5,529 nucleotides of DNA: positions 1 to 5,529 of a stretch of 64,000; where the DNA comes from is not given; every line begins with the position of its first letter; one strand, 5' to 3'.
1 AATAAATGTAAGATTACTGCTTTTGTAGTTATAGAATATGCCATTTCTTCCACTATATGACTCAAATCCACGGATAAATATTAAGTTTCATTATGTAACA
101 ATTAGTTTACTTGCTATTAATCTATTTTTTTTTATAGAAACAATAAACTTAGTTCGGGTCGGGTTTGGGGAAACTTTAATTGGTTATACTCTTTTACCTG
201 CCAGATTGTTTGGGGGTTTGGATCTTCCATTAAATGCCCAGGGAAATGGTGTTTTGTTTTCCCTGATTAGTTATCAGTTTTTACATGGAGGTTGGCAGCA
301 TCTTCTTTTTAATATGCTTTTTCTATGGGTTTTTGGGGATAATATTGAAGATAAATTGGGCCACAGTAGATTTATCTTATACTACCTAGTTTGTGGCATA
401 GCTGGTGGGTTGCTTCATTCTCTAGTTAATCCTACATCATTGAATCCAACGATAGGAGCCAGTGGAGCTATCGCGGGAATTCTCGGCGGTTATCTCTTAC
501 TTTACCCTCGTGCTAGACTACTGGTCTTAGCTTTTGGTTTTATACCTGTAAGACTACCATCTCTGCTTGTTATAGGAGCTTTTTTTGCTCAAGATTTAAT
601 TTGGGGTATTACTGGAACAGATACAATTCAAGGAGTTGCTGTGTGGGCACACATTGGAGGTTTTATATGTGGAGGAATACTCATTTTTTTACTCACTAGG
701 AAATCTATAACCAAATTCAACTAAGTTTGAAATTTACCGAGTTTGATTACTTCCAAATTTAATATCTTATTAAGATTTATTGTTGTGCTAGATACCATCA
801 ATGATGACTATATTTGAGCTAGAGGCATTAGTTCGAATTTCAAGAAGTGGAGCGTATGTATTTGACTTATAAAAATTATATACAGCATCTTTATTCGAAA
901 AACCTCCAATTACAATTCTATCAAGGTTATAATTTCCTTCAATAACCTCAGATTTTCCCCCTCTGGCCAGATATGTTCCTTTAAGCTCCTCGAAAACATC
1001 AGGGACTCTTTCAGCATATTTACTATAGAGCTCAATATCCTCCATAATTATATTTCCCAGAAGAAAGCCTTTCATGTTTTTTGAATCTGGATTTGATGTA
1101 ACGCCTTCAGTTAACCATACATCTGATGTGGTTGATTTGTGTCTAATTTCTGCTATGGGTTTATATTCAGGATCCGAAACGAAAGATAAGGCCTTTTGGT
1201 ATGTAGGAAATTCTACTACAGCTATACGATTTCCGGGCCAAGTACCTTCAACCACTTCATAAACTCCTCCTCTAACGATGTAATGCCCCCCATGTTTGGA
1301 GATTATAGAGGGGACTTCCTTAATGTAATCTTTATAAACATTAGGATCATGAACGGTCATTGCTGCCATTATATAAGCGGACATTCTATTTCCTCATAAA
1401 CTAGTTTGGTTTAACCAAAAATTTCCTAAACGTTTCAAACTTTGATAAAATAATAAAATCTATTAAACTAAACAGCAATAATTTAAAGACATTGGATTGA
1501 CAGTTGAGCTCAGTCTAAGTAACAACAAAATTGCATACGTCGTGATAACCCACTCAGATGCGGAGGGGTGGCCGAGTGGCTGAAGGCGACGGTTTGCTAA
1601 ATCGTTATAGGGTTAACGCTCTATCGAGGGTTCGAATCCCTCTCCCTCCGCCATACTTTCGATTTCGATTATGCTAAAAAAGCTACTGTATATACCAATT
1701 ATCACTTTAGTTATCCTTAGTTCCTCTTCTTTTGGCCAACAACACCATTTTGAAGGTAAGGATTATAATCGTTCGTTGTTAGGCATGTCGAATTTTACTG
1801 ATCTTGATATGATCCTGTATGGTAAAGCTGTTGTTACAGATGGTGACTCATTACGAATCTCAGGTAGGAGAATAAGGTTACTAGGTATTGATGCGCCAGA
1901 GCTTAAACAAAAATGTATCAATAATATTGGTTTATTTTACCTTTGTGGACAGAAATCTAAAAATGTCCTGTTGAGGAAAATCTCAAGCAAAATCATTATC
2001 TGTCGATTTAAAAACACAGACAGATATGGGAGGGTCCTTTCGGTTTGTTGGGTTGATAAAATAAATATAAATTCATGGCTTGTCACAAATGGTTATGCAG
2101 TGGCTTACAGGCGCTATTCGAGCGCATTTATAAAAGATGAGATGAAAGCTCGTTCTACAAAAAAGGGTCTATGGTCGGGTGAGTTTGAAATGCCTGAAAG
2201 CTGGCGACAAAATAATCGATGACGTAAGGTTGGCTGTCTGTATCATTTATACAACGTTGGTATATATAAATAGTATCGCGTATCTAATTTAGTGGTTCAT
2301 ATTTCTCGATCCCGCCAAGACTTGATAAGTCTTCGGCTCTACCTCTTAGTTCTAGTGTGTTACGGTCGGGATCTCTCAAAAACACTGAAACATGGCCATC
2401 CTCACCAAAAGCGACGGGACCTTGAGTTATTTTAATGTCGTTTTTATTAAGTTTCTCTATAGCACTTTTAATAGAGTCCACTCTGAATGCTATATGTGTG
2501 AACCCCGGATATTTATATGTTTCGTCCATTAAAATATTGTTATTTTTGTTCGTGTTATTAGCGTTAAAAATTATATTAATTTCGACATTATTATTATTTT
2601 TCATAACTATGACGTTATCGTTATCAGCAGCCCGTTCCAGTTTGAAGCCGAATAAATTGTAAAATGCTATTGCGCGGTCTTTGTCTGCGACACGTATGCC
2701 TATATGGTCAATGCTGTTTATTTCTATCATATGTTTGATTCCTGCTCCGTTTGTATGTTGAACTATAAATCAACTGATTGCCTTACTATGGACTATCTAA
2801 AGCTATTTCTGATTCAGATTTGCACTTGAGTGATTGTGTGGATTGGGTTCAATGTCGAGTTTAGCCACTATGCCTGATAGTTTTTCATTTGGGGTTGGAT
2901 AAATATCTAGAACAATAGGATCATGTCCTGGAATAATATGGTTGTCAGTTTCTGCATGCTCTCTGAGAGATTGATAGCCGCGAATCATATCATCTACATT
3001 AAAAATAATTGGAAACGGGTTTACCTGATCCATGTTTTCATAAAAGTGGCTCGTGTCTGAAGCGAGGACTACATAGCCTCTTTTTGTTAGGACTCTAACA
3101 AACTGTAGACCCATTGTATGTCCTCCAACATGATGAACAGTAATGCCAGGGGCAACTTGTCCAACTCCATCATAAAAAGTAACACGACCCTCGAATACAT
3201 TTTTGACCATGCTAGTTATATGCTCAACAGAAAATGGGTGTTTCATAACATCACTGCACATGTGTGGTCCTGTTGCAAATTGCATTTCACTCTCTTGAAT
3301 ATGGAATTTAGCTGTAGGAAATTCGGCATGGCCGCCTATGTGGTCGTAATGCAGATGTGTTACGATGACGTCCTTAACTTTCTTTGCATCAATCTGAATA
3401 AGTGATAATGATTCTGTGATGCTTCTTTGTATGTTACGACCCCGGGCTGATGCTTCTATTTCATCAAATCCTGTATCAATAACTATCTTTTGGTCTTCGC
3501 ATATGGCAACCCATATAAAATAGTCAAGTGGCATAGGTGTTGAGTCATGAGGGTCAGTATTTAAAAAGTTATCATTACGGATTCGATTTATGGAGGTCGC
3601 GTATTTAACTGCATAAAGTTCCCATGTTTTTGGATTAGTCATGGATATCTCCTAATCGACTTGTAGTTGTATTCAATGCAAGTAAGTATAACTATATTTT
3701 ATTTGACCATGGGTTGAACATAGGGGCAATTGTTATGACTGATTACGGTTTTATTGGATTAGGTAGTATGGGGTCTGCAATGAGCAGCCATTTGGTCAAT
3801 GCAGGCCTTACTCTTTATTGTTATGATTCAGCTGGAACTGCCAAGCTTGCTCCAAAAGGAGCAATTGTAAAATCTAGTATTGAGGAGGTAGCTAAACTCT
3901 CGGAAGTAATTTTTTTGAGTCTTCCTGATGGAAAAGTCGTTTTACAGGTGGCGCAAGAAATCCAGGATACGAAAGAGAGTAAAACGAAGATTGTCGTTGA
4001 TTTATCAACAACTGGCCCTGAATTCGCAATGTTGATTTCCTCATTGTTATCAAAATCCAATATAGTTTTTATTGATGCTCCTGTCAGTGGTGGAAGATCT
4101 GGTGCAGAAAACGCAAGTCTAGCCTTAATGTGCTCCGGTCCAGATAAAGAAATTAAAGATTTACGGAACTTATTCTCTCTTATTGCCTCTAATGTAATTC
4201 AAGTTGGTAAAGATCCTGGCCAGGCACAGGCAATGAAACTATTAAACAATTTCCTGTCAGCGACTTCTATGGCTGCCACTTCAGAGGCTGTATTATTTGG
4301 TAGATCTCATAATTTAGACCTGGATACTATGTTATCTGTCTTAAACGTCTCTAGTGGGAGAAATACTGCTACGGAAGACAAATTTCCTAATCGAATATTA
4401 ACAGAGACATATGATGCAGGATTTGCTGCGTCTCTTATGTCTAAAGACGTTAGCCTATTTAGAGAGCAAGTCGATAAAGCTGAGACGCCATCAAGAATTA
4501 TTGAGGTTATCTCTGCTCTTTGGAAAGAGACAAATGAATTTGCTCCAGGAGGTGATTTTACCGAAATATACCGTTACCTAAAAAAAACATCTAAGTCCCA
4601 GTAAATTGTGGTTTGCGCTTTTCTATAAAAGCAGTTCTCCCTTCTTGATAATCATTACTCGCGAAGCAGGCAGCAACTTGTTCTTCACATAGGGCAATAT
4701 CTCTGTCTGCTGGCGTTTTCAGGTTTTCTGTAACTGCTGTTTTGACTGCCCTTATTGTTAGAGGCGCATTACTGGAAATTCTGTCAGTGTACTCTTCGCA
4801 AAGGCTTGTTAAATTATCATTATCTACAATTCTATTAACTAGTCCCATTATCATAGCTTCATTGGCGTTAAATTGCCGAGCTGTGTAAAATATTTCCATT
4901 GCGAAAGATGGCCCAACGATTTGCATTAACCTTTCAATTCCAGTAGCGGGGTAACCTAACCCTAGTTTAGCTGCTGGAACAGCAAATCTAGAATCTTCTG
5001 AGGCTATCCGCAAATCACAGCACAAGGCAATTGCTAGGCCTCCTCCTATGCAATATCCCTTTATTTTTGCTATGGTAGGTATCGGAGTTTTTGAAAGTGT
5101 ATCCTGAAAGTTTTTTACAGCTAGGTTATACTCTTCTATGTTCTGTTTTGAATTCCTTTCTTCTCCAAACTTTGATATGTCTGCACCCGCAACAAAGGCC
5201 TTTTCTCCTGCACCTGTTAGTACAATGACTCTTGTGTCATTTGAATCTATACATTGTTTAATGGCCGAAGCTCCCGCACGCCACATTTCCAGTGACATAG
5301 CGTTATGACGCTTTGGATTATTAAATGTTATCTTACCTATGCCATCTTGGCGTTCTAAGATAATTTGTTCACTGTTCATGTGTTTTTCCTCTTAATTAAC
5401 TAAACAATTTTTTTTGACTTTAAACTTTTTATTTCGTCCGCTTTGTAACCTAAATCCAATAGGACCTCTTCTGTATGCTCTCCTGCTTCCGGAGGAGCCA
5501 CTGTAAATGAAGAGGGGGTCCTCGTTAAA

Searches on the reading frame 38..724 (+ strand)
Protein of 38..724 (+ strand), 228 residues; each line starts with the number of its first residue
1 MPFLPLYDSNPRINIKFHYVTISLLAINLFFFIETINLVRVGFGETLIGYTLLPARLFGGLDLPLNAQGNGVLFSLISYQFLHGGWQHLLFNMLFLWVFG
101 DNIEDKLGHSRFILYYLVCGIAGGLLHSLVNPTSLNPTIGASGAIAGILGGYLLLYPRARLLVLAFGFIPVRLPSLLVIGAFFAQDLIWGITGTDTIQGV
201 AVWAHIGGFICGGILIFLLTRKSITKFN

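Call 8: search_protein_families(library=pfam, proteins=[window:38-724:+])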
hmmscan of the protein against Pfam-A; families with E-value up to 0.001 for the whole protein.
window:38-724:+ (228 aa): 1 family
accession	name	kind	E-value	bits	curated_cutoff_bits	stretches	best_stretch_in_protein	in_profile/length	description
PF01694.28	Rhomboid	-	3.7e-36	124.9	22.6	1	73-221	4-142/143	Rhomboid domain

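Call 39: find_encoding_contigs(protein=window:38-724:+, flank=10000, max_places=3)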
Protein window:38-724:+ (228 aa): 23 contigs read that carry it; 3 places shown.
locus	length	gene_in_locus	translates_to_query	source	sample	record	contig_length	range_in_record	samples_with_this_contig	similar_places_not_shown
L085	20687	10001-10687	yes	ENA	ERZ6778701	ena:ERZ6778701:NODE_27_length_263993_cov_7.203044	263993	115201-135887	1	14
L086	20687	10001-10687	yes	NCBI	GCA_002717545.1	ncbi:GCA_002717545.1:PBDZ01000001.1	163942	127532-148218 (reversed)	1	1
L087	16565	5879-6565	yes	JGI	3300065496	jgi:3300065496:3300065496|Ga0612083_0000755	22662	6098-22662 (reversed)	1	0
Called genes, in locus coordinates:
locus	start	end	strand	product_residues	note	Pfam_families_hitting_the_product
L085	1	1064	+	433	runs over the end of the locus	PF00815:Histidinol_dh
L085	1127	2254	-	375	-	PF03480:DctP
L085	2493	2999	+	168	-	PF04290:DctQ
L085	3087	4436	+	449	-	PF06808:DctM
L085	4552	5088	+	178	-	PF07883:Cupin_2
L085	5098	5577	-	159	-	PF00111:Fer2 (weak), PF13085:Fer2_3 (weak), PF01799:Fer2_2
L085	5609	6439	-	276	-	PF00941:FAD_binding_5, PF03450:CO_deh_flav_C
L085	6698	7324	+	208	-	PF02798:GST_N, PF13409:GST_N_2, PF13417:GST_N_3, PF00043:GST_C (weak)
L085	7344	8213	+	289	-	PF01522:Polysacc_deac_1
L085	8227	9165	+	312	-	PF02826:2-Hacid_dh_C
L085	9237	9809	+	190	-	PF00881:Nitroreductase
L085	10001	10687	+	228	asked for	PF01694:Rhomboid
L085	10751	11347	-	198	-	PF07045:DUF1330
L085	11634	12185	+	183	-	PF00565:SNase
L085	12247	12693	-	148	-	PF00903:Glyoxalase, PF13468:Glyoxalase_3 (faint), PF13669:Glyoxalase_4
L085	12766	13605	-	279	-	PF00753:Lactamase_B, PF12706:Lactamase_B_2 (weak), PF23023:Anti-Pycsar_Apyc1 (weak)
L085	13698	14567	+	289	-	PF03446:NAD_binding_2, PF03807:F420_oxidored, PF14833:NAD_binding_11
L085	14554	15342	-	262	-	PF00378:ECH_1, PF16113:ECH_2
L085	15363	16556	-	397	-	PF02515:CoA_transf_3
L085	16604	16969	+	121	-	PF07978:NIPSNAP (weak)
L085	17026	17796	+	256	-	PF23441:SDR, PF00106:adh_short, PF08659:KR, PF13561:adh_short_C2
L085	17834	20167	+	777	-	PF01315:Ald_Xan_dh_C, PF02738:MoCoBD_1, PF20256:MoCoBD_2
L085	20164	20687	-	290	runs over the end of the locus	PF01842:ACT, PF00551:Formyl_trans_N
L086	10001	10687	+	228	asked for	PF01694:Rhomboid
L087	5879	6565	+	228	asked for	PF01694:Rhomboid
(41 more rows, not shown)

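Call 50: search_protein_families(library=ncbifam, proteins=[L085:5098-5577:-, L085:5609-6439:-, L085:4552-5088:+, L085:7344-8213:+], max_evalue=1e-10)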
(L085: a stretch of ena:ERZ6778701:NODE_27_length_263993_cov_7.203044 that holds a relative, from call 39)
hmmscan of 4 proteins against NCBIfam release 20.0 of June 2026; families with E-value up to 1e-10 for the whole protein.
L085:5098-5577:- (159 aa): 11 families
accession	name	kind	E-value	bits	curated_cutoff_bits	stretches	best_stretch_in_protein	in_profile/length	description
NF041020.1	glyceraldDH_gamma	equivalog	3.4e-55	186.1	290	1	2-155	8-161/164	glyceraldehyde dehydrogenase subunit gamma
NF043084.2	XdhC_XDHase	equivalog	1.8e-48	163.9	217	1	6-152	2-149/151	xanthine dehydrogenase subunit XdhC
TIGR03193.1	4hydroxCoAred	equivalog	1.7e-44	151.3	257.8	1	8-151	3-146/148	4-hydroxybenzoyl-CoA reductase subunit gamma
NF045668.1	pterin_aldehy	equivalog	1e-43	149.6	1100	1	9-150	5-149/905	molybdopterin-dependent aldehyde oxidoreductase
TIGR03198.1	pucE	equivalog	1.1e-43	148.3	254.3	1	5-152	2-148/151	xanthine dehydrogenase subunit E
TIGR03311.1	Se_dep_XDH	equivalog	1.3e-38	132.6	830.45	1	9-151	3-142/848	selenium-dependent xanthine dehydrogenase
NF008514.0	PRK11433.1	equivalog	3.8e-38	131.2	322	1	4-155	50-216/218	aldehyde dehydrogenase iron-sulfur subunit PaoA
NF007387.0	PRK09908.1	equivalog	4.7e-38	130.1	212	1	3-152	5-155/159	xanthine dehydrogenase iron sulfur-binding subunit XdhC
TIGR02963.1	xanthine_xdhA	equivalog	1.3e-33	116.3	467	1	17-154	12-159/468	xanthine dehydrogenase small subunit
TIGR02969.1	mam_aldehyde_ox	subfamily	5.5e-28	97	1912.3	1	10-152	6-160/1330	aldehyde oxidase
TIGR03313.1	Se_sel_red_Mo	hypoth_equivalog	3.1e-17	61.6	1101.9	1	44-156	36-148/951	molybdopterin-dependent oxidoreductase Mo/Fe-S-binding subunit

L085:5609-6439:- (276 aa): 7 families
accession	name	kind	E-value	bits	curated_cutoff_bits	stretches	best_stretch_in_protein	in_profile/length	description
NF041019.1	glyceraldDH_beta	equivalog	4.1e-74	249.3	350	1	2-273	10-279/280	glyceraldehyde dehydrogenase subunit beta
NF043083.1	XdhB_XDHase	equivalog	1.2e-42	146.1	310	1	3-274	10-283/289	xanthine dehydrogenase subunit XdhB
NF007427.0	PRK09971.1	equivalog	2.8e-40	138.3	287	1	2-273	9-282/292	xanthine dehydrogenase FAD-binding subunit XdhB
TIGR02963.1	xanthine_xdhA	equivalog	6.7e-34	117.3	467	1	9-269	204-463/468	xanthine dehydrogenase small subunit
TIGR03195.1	4hydrxCoA_B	equivalog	2.6e-21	76.1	404.55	1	2-108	9-114/321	4-hydroxybenzoyl-CoA reductase subunit beta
TIGR03199.1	pucC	equivalog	7.7e-20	71.3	306.05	1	4-251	2-246/264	xanthine dehydrogenase subunit C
TIGR03312.1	Se_sel_red_FAD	hypoth_equivalog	2.7e-12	46.4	241.5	1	2-273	6-249/257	molybdopterin-dependent oxidoreductase FAD-binding subunit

L085:4552-5088:+ (178 aa): 0 families

L085:7344-8213:+ (289 aa): 1 family
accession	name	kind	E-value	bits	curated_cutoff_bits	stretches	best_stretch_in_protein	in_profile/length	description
TIGR03212.1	uraD_N-term-dom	equivalog_domain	6.5e-35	120.6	424.6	1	65-285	69-291/297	allantoinase PuuE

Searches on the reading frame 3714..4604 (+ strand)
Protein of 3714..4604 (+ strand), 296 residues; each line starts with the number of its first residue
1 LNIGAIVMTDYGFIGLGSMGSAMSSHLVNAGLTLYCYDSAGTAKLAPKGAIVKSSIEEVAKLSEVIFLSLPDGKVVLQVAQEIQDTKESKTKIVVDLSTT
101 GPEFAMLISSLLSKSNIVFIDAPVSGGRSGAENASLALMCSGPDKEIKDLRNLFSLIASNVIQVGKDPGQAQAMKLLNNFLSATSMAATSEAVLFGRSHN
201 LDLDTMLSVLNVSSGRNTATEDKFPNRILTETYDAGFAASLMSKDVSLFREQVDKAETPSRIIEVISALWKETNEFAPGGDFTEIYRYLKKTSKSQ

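Call 6: search_protein_families(library=pfam, proteins=[window:3714-4604:+])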
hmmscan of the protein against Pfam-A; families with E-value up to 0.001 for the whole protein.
window:3714-4604:+ (296 aa): 4 families
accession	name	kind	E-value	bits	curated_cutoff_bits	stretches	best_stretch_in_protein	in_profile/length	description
PF03446.21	NAD_binding_2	-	8.1e-35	120.7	21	1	11-165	2-161/161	NAD binding domain of 6-phosphogluconate dehydrogenase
PF14833.11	NAD_binding_11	-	3.3e-31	108.5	30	1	169-289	1-122/122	NAD-binding of NADP-dependent 3-hydroxyisobutyrate dehydrogenase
PF03807.23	F420_oxidored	-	1.5e-08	35.6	21.6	1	11-98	2-92/94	NADP oxidoreductase coenzyme F420-dependent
PF02826.25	2-Hacid_dh_C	-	0.00038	20.3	25.1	1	11-72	39-101/178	D-isomer specific 2-hydroxyacid dehydrogenase, NAD binding domain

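Call 18: search_protein_families(library=ncbifam, proteins=[window:3714-4604:+])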
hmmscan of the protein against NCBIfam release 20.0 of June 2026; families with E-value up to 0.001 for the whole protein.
window:3714-4604:+ (296 aa): 12 families
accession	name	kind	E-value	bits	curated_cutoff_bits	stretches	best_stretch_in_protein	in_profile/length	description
TIGR01692.1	HIBADH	equivalog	4.4e-43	147.7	291.6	1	13-289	1-287/288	3-hydroxyisobutyrate dehydrogenase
NF008592.0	PRK11559.1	equivalog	1.6e-37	129.4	397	1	9-291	3-288/296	2-hydroxy-3-oxopropionate reductase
TIGR01505.1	tartro_sem_red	equivalog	6.1e-36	124.1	340.75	1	12-249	3-242/291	2-hydroxy-3-oxopropionate reductase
NF043037.1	ThreonDh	equivalog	3.3e-35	122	350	1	11-273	5-270/297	L-threonate dehydrogenase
NF012005.0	PRK15461.1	equivalog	1.9e-30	106.1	348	1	10-260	3-256/298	sulfolactaldehyde 3-reductase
NF011633.0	PRK15059.1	equivalog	1.1e-26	93.7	451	1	11-249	3-242/292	2-hydroxy-3-oxopropionate reductase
NF007161.0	PRK09599.1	subfamily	4.5e-17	62.2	271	1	11-192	3-190/302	NADP-dependent phosphogluconate dehydrogenase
TIGR00872.1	gnd_rel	equivalog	2e-13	50.3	297.2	1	11-204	3-200/299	phosphogluconate dehydrogenase (NAD(+)-dependent, decarboxylating)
NF006765.0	PRK09287.1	equivalog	1.3e-09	37.5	413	1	9-161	4-164/476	NADP-dependent phosphogluconate dehydrogenase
TIGR00873.1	gnd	equivalog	2.7e-07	29.8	426.7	1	10-161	1-160/467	decarboxylating NADP(+)-dependent phosphogluconate dehydrogenase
NF006307.0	PRK08507.1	equivalog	0.00015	21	295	1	12-127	4-118/275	prephenate dehydrogenase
NF005105.0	PRK06545.1-3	equivalog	0.0004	19.3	524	1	14-139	8-140/367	prephenate dehydrogenase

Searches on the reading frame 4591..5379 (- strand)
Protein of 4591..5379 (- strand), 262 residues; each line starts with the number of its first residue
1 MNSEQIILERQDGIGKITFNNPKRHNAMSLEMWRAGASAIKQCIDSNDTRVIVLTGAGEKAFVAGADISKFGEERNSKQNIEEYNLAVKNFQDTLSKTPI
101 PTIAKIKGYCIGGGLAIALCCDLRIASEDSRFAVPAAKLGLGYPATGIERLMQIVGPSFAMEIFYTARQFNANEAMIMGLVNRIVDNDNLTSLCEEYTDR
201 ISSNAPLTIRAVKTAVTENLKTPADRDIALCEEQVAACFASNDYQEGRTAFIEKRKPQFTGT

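Call 6: search_protein_families(library=pfam, proteins=[window:4591-5379:-])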
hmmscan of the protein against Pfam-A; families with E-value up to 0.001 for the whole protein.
window:4591-5379:- (262 aa): 2 families
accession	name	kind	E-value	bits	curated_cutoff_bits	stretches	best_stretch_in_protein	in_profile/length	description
PF00378.25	ECH_1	-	2.1e-61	207.9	27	1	9-261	1-250/251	Enoyl-CoA hydratase/isomerase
PF16113.10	ECH_2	-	4.9e-35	122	27.2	1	15-250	2-237/335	Enoyl-CoA hydratase/isomerase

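Call 18: search_protein_families(library=ncbifam, proteins=[window:4591-5379:-])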
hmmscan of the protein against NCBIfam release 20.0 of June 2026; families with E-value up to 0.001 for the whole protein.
window:4591-5379:- (262 aa): 72 families (the best 25 are shown)
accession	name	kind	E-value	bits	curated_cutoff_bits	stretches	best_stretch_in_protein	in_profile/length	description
NF004781.0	PRK06127.1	subfamily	2.8e-111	371.5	291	1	3-261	10-268/269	enoyl-CoA hydratase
NF004796.0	PRK06144.1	subfamily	2.4e-68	230.4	272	1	2-261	6-261/262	enoyl-CoA hydratase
NF004475.0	PRK05809.1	subfamily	2.4e-61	207.5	394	1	1-260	1-258/260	short-chain-enoyl-CoA hydratase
NF051848.1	EnCoAHydtEchA19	equivalog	3e-56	190.9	400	1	6-261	2-257/258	enoyl-CoA hydratase EchA19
NF042430.2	EnCoAhydt_DpgD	equivalog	5.8e-53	180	400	1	9-261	2-257/258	enoyl-CoA-hydratase DpgD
NF005891.0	PRK07854.1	equivalog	3.9e-51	174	237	1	9-261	5-242/243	enoyl-CoA hydratase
NF005802.0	PRK07657.1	equivalog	1.1e-50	172.7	363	1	10-261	10-259/260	enoyl-CoA hydratase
NF006100.0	PRK08252.1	subfamily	5e-50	170.4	282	1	3-262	2-254/254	crotonase/enoyl-CoA hydratase family protein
NF006007.0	PRK08138.1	subfamily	2.7e-49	167.9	355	1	5-261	8-260/261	enoyl-CoA hydratase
NF005637.0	PRK07396.1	equivalog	2.6e-48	164.8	380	1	4-260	13-267/273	1,4-dihydroxy-2-naphthoyl-CoA synthase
NF008506.0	PRK11423.1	equivalog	8.7e-48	163.1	257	1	3-261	3-260/261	methylmalonyl-CoA decarboxylase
NF004517.0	PRK05862.1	equivalog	2.5e-47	161.5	396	1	1-260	1-255/257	enoyl-CoA hydratase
NF004857.0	PRK06210.1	equivalog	1.2e-46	159.3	341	1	2-261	6-274/275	enoyl-CoA hydratase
NF004794.0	PRK06142.1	equivalog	1.5e-46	159.3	308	1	5-261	7-272/273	crotonase/enoyl-CoA hydratase family protein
NF005803.0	PRK07658.1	equivalog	3.3e-46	157.8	313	1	6-261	4-256/257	enoyl-CoA hydratase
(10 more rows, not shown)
